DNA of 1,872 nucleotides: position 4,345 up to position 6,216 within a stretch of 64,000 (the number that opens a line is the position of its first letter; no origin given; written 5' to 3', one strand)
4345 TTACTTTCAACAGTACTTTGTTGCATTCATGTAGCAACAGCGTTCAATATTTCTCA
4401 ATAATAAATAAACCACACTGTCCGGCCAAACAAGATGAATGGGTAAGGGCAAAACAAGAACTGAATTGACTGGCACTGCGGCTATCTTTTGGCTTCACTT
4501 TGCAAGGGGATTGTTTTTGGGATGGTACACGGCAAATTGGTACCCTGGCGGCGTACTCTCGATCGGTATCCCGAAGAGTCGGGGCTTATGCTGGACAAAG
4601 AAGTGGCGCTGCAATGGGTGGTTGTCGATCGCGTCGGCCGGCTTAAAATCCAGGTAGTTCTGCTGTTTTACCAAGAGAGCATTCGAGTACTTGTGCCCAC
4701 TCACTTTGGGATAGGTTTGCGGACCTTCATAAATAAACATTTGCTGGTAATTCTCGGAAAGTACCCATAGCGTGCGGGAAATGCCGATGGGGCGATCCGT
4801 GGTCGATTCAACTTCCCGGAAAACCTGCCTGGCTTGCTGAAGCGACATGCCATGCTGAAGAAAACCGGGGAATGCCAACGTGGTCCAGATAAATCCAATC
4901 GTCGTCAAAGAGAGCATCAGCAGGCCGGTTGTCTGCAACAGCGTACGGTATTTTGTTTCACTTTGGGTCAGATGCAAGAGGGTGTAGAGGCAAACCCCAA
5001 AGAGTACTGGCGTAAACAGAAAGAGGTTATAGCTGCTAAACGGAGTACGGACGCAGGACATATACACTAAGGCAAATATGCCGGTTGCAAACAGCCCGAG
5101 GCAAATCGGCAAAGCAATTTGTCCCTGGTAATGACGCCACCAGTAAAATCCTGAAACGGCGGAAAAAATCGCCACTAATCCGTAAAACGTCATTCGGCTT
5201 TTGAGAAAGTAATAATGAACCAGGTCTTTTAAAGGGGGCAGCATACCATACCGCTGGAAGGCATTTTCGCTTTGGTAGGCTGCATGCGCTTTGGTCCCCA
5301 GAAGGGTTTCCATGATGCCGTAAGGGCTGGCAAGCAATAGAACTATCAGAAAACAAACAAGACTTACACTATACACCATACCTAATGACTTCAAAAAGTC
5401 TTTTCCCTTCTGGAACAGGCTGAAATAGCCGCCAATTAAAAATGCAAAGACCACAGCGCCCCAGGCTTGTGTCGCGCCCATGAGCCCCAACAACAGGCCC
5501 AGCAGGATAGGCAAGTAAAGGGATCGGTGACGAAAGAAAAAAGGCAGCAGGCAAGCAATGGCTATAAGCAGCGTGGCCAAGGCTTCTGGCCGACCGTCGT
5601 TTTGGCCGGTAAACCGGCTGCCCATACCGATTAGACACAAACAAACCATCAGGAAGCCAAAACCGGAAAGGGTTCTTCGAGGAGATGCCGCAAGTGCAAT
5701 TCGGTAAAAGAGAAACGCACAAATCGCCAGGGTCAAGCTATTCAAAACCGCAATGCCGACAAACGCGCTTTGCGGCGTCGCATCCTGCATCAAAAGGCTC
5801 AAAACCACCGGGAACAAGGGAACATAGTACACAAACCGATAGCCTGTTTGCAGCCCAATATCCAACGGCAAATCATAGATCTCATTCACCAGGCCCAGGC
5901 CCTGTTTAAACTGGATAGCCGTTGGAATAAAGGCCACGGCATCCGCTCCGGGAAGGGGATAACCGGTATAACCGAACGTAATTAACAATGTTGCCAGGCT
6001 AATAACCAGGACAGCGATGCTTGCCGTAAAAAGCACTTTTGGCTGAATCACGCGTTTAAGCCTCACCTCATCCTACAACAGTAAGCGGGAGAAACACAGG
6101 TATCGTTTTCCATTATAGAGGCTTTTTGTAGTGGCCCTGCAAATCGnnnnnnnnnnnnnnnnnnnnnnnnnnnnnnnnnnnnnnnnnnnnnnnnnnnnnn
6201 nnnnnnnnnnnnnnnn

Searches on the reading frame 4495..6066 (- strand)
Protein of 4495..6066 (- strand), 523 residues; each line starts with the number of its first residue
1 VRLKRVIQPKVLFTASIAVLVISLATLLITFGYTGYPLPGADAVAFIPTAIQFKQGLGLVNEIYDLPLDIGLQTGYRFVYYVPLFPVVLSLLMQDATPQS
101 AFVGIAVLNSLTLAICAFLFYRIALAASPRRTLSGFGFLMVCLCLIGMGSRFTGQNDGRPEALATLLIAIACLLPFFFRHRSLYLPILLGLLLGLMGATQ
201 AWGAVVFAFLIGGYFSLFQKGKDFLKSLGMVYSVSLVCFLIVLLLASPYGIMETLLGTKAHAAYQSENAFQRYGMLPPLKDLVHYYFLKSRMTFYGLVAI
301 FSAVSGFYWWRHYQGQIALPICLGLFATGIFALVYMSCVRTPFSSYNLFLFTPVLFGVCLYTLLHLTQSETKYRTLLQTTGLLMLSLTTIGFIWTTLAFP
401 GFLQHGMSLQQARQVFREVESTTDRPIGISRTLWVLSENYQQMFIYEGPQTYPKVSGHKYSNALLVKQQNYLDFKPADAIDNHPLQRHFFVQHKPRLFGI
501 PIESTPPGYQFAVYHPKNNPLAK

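Call 7: search_protein_families(library=pfam, proteins=[window:4495-6066:-], max_evalue=0.01)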
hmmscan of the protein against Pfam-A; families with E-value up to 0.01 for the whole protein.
window:4495-6066:- (523 aa): 0 families

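Call 9: search_protein_families(library=ncbifam, proteins=[window:4495-6066:-], max_evalue=0.01)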
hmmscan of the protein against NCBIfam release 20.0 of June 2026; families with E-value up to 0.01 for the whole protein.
window:4495-6066:- (523 aa): 0 families

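Call 95: search_solved_structures(query=window:4495-6066:-, max_evalue=10)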
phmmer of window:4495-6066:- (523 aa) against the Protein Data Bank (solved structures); distinct sequences matched with E-value up to 10: 1.
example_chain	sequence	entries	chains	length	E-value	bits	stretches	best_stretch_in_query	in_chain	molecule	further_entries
5xbp_C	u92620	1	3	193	0.7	11.9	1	387-449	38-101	3NT oxygenase beta subunit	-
